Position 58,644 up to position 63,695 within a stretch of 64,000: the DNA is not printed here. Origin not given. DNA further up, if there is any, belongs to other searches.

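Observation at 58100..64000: RND permease covalently fused to an ABC half-transporter, embedded in an RND / RND::6TM::NBD / ABC-2 permease unit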

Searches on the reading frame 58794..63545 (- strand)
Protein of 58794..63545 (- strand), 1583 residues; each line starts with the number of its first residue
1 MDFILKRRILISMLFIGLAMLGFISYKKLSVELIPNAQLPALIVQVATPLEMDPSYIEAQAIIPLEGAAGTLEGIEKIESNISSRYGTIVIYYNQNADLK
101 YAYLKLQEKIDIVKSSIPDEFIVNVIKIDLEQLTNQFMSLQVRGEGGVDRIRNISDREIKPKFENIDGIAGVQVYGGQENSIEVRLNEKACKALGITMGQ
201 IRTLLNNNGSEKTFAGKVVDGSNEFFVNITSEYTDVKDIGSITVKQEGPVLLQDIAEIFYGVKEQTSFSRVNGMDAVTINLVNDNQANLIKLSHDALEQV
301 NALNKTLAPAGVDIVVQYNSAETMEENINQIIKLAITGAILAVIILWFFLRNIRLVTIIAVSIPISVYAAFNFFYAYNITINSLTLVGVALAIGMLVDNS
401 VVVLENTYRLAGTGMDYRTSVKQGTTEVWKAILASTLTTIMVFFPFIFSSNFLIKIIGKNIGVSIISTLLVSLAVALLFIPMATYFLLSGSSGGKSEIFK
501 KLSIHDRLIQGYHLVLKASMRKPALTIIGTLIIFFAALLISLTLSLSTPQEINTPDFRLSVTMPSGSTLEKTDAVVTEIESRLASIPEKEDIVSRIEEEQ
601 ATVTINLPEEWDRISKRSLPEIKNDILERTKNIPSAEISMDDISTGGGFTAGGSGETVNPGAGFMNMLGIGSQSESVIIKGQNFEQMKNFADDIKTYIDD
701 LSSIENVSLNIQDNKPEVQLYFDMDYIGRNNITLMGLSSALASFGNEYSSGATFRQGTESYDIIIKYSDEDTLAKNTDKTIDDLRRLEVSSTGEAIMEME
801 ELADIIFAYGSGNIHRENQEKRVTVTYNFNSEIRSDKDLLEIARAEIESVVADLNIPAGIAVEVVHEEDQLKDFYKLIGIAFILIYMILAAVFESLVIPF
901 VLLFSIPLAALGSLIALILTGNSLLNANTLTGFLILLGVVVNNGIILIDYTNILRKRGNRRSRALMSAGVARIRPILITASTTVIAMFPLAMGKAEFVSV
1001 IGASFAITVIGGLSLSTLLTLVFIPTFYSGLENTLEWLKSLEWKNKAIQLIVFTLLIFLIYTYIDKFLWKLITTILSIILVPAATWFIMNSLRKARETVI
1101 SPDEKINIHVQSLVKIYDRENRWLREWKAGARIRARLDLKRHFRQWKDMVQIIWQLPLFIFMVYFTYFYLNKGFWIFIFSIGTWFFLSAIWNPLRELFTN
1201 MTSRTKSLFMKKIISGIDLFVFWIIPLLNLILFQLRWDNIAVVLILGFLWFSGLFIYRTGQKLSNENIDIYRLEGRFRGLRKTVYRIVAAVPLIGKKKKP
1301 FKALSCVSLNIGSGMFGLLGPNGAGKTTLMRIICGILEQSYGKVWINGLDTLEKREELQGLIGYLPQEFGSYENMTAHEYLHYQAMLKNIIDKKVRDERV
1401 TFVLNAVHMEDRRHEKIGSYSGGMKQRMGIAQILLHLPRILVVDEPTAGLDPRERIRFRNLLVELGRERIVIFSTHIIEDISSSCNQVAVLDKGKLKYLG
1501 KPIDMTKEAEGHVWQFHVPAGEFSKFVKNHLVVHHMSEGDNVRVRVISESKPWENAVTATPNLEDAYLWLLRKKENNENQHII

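Call 6: search_protein_families(library=pfam, proteins=[window:58794-63545:-], max_evalue=0.01)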
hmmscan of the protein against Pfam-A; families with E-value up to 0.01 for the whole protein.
window:58794-63545:- (1583 aa): 5 families
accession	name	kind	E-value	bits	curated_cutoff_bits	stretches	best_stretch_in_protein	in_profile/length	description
PF00873.25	ACR_tran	-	2.7e-159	532.3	28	1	2-1029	3-1018/1021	AcrB/AcrD/AcrF family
PF00005.33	ABC_tran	-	1.4e-27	97.4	25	1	1308-1448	5-137/137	ABC transporter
PF03176.21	MMPL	-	2.2e-16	60.2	20.5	2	817-1027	84-298/333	MMPL family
PF13304.12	AAA_21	-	5.6e-11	43.5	27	1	1383-1476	200-298/304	AAA domain, putative AbiEii toxin, Type IV TA system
PF13476.12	AAA_23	-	0.00028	22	27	1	1302-1337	8-43/201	AAA domain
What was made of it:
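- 60441..63545 (-): RND permease domain (aa 1-1035): 12 TM helices and two periplasmic loops. TM4 carries D398-N399, TM10 carries N942-N943, TM11 carries R972 and T979. ACR_tran covers aa 2-1029 (call 6).
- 59016..59645 (-): ATPase core (aa 1301-1510) with Walker A, Q-loop, signature, Walker B plus catalytic Glu, and H-loop. ABC_tran E 1.4e-27 (call 6).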

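Call 7: search_protein_families(library=ncbifam, proteins=[window:58794-63545:-], max_evalue=0.01)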
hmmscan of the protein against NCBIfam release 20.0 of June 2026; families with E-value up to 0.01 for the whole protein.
window:58794-63545:- (1583 aa): 193 families (the best 25 are shown)
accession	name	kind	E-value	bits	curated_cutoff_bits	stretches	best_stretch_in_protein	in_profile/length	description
NF033617.1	RND_permease_2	subfamily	6.2e-133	444.9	1250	1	3-1032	3-1008/1009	multidrug efflux RND transporter permease subunit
NF000282.2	RND_permease_1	subfamily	1.9e-90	304.2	1250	1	3-1031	3-1027/1029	multidrug efflux RND transporter permease subunit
TIGR00914.1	2A0601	subfamily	1.3e-87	294.6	701.45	1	3-1029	8-1033/1051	CusA/CzcA family heavy metal efflux RND transporter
TIGR00915.1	2A0602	subfamily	4.8e-83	279.7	940.35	1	2-1035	3-1032/1050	efflux RND transporter permease subunit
NF007798.0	PRK10503.1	equivalog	4.9e-75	252.9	1584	2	3-550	16-559/1040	MdtB/MuxB family multidrug efflux RND transporter permease subunit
NF007905.0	PRK10614.1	equivalog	1.5e-73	248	1774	2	5-549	8-548/1025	multidrug efflux RND transporter permease subunit MdtC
NF007133.0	PRK09579.1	equivalog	3e-72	243.6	1763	1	2-1031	5-1002/1017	multidrug efflux RND transporter permease subunit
NF007842.1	PRK10555.1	equivalog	1.7e-56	191.7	1854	2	2-594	3-607/1036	multidrug efflux RND transporter permease AcrD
TIGR03522.1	GldA_ABC_ATP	equivalog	1e-51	176.2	402.6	1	1299-1497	13-211/301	gliding motility-associated ABC transporter ATP-binding subunit GldA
NF000037.1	RND_perm_OqxB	exception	2.9e-49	167.7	2200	2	3-577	6-600/1050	multidrug efflux RND transporter permease subunit OqxB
NF007131.0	PRK09577.1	equivalog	8e-49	166.2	1768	2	15-584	16-596/1045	multidrug efflux RND transporter permease subunit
TIGR01188.1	drrA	subfamily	1.8e-47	162.1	312.45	1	1300-1515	5-221/302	daunorubicin resistance ABC transporter, ATP-binding protein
NF011706.2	PRK15127.1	equivalog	8.2e-41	139.8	2150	2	2-582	3-597/1049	multidrug efflux RND transporter permease subunit AcrB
TIGR03740.1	galliderm_ABC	subfamily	9.2e-41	140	309.75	1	1296-1501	8-207/223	lantibiotic protection ABC transporter ATP-binding subunit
TIGR03864.1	PQQ_ABC_ATP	hypoth_equivalog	1e-40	139.6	302.25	1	1302-1511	15-225/236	ABC transporter, ATP-binding subunit, PQQ-dependent alcohol dehydrogenase system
TIGR04521.1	ECF_ATPase_2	equivalog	4.2e-31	108.1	330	1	1300-1510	17-237/279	energy-coupling factor transporter ATPase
TIGR04520.1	ECF_ATPase_1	equivalog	1.1e-29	103.7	315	1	1301-1510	15-228/269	energy-coupling factor transporter ATPase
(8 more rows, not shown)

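Call 8: find_homologous_proteins(query=window:58797-63545:-, max_evalue=1e-10)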
Query window:58797-63545:- (1583 aa): 5318 proteins with E <= 1e-10 among 8000 candidates; the best 120 are listed.
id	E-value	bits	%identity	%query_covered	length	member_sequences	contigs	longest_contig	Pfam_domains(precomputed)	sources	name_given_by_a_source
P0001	0.0e+0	3318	95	100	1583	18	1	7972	PF03176.22,PF00005.34,PF00873.26,PF13304.13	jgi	jgi:multidrug efflux pump subunit AcrB/ABC-type multidrug transport system ATPase subunit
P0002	0.0e+0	3104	88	100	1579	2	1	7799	PF03176.22,PF00005.34,PF00873.26,PF13304.13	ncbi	-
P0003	0.0e+0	3094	88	100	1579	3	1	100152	PF03176.22,PF00005.34,PF00873.26,PF13304.13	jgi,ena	-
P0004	0.0e+0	2998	85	99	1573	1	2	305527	PF03176.22,PF00005.34,PF00873.26,PF13304.13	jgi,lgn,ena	-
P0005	0.0e+0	2995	85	99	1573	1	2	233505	PF03176.22,PF00005.34,PF00873.26,PF13304.13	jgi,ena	-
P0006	0.0e+0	2971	84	100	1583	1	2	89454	PF03176.22,PF00005.34,PF00873.26,PF13304.13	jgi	jgi:multidrug efflux pump subunit AcrB/ABC-type multidrug transport system ATPase subunit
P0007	0.0e+0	2952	84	100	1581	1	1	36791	PF03176.22,PF00005.34,PF00873.26,PF13304.13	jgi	jgi:multidrug efflux pump subunit AcrB/ABC-type multidrug transport system ATPase subunit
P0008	0.0e+0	2951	83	100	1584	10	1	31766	PF03176.22,PF00005.34,PF00873.26,PF13304.13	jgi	jgi:multidrug efflux pump subunit AcrB/ABC-type multidrug transport system ATPase subunit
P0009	0.0e+0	2940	83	100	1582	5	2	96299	PF03176.22,PF00005.34,PF00873.26,PF13304.13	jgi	jgi:multidrug efflux pump subunit AcrB/ABC-type multidrug transport system ATPase subunit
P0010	0.0e+0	2931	82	100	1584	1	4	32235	PF03176.22,PF00005.34,PF00873.26,PF13304.13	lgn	-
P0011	0.0e+0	2929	83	100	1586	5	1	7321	PF03176.22,PF00005.34,PF00873.26,PF13304.13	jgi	jgi:multidrug efflux pump subunit AcrB/ABC-type multidrug transport system ATPase subunit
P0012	0.0e+0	2924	82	100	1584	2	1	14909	PF03176.22,PF00005.34,PF00873.26,PF13304.13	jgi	-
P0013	0.0e+0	2923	82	99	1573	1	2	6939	PF03176.22,PF00005.34,PF00873.26,PF13304.13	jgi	-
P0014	0.0e+0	2921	82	99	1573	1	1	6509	PF03176.22,PF00005.34,PF00873.26,PF13304.13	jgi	-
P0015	0.0e+0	2920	82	100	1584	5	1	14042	PF03176.22,PF00005.34,PF00873.26,PF13304.13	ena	-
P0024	0.0e+0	2886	82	99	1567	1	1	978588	PF03176.22,PF00005.34,PF00873.26,PF13304.13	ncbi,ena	-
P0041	0.0e+0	2852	79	100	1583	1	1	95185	PF03176.22,PF00005.34,PF00873.26,PF13304.13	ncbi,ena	-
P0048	0.0e+0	2848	79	100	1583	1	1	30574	PF03176.22,PF00005.34,PF00873.26,PF13304.13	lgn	-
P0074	0.0e+0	2834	79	100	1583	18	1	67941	PF03176.22,PF00005.34,PF00873.26,PF13304.13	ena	-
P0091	0.0e+0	2825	78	100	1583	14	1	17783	PF03176.22,PF00005.34,PF00873.26,PF13304.13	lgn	-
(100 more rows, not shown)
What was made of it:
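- More than 120 clusters at 78-95% identity have 97-100% coverage (call 8).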

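Call 10: find_encoding_contigs(protein=P0024, flank=10000, max_places=3)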
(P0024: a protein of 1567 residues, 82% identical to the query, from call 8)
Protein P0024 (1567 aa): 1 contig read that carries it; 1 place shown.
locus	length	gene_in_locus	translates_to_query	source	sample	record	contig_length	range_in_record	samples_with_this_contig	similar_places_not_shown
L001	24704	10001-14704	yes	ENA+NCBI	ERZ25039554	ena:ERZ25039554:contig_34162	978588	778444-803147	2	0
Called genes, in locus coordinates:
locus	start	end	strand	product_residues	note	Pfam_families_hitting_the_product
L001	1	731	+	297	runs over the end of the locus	PF13476:AAA_23 (faint), PF00005:ABC_tran, PF13175:AAA_15 (faint), PF13304:AAA_21 (weak)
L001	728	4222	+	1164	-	PF25275:Golvesin_C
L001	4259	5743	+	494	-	PF02321:OEP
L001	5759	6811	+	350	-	PF25954:Beta-barrel_RND_2, PF25967:RND-MFP_C, PF25989:YknX_C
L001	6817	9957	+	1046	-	PF00873:ACR_tran, PF03176:MMPL (weak)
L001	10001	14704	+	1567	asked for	PF00873:ACR_tran, PF03176:MMPL, PF00005:ABC_tran, PF13304:AAA_21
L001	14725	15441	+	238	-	-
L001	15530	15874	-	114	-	-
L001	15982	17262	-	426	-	PF00512:HisKA, PF02518:HATPase_c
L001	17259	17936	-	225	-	PF00072:Response_reg, PF00486:Trans_reg_C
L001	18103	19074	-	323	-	PF00056:Ldh_1_N, PF02866:Ldh_1_C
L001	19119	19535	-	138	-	PF10861:DUF2784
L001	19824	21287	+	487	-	-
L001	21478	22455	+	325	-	PF00756:Esterase (weak), PF10503:Esterase_PHB (weak), PF02230:Abhydrolase_2 (faint)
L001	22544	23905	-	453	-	PF00171:Aldedh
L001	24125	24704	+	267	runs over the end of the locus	PF13645:YkuD_2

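Call 49: search_protein_families(library=pfam, proteins=[L001:728-4219:+], max_evalue=0.01)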
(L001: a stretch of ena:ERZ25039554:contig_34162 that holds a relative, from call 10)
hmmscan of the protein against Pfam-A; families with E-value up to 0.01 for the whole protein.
L001:728-4219:+ (1164 aa): 2 families
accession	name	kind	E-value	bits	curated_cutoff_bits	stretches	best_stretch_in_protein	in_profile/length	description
PF25275.1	Golvesin_C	-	1.8e-12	47.9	31.6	1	1100-1161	68-131/132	Golvesin C-terminal domain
PF01433.26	Peptidase_M1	-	0.0012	19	27.7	0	741-804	155-218/218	Peptidase family M1 domain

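Call 60: search_dna_similar(query=L001:6817-9954:+, collection=plasmids, mode=protein, max_rows=25, max_evalue=1e-30)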
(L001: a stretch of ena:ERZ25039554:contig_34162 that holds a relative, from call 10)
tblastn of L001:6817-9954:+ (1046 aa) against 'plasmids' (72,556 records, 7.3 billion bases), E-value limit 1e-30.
Records with a match: 4461; places in all: 5667; records where one place covers at least 80% of the query: 4336.
Best place of each record, by identity: <60% 4461.
By first word of the organism name: Klebsiella 2133; Escherichia 284; Enterobacter 180; Rhizobium 158; Acinetobacter 157; Ralstonia 143; Salmonella 136; Sinorhizobium 96; Citrobacter 85; Pseudomonas 76; and 211 more.
By predicted mobility (MOB-suite, as given by PLSDB): conjugative 2063; non-mobilizable 1790; mobilizable 608.
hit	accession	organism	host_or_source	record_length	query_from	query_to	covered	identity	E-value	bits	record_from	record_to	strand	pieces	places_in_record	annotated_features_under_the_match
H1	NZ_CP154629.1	Acetoanaerobium noterae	cell culture,Sludge of a digestion ...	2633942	4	1037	99%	34.7%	4e-106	373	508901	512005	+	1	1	none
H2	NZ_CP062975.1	Pontibacillus sp. ALD_SL1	mangrove mud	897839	6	1041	99%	31.8%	5e-86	313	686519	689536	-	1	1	efflux RND transporter permease subunit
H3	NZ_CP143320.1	Cetobacterium somerae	intestine of Yellow Catfish,pure culture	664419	4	1032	98%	30.3%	5e-65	249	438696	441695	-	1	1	efflux RND transporter permease subunit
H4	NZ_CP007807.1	Brevibacillus laterosporus LMG 15441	-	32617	57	1037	94%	31.7%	2e-105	371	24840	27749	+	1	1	efflux RND transporter permease subunit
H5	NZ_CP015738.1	Shinella sp. HZN7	-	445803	4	1034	99%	30.1%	7e-91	327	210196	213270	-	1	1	efflux RND transporter permease subunit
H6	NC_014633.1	Ilyobacter polytropus DSM 2926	marine mud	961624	1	1006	96%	30.8%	3e-87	317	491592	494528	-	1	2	efflux RND transporter permease subunit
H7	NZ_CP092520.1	Cetobacterium somerae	Danio rerio,tissue sample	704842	57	1032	93%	31.2%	9e-63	242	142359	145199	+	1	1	efflux RND transporter permease subunit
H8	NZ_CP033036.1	Agrobacterium fabrum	-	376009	4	1043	99%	29.2%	1e-80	297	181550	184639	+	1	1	efflux RND transporter permease subunit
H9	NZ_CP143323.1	Cetobacterium somerae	intestine of Yellow Catfish,pure culture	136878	1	1033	99%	29.1%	2e-80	296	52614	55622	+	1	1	efflux RND transporter permease subunit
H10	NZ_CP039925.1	Agrobacterium tumefaciens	-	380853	4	1032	98%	29.0%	2e-85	311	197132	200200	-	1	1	efflux RND transporter permease subunit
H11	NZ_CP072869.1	Rhizobium sp. NLR16a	lentil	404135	4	1030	98%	29.0%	2e-80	296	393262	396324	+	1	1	efflux RND transporter permease subunit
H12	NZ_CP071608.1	Rhizobium binae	lentil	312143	4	1030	98%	29.0%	3e-80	295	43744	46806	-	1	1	none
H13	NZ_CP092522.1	Cetobacterium somerae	Danio rerio,tissue sample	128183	1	1033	99%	28.7%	4e-80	295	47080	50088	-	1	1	efflux RND transporter permease subunit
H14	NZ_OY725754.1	Parabacteroides distasonis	-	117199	8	1025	97%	28.6%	7e-85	309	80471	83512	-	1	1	efflux RND transporter permease subunit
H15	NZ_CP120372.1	Sinorhizobium numidicum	Argyrolobium uniflorum,Cell culture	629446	4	1033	98%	28.2%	2e-75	281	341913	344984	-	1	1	efflux RND transporter permease subunit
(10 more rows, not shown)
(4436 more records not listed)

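Call 61: get_annotated_region(hit=H1, flank=5000)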
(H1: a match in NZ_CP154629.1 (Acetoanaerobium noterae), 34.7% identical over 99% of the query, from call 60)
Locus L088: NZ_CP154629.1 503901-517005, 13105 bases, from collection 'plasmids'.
description: Acetoanaerobium noterae strain DSL2 plasmid pTPELB2, complete sequence
organism: Acetoanaerobium noterae (NCBI taxid 745369)
taxonomy: Bacteria; Bacillota; Clostridia; Peptostreptococcales; Filifactoraceae; Acetoanaerobium; Acetoanaerobium noterae
host: -; source: cell culture,Sludge of a digestion tower of a wastewater treatment plant; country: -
typing (MOB-suite, as given by PLSDB): non-mobilizable
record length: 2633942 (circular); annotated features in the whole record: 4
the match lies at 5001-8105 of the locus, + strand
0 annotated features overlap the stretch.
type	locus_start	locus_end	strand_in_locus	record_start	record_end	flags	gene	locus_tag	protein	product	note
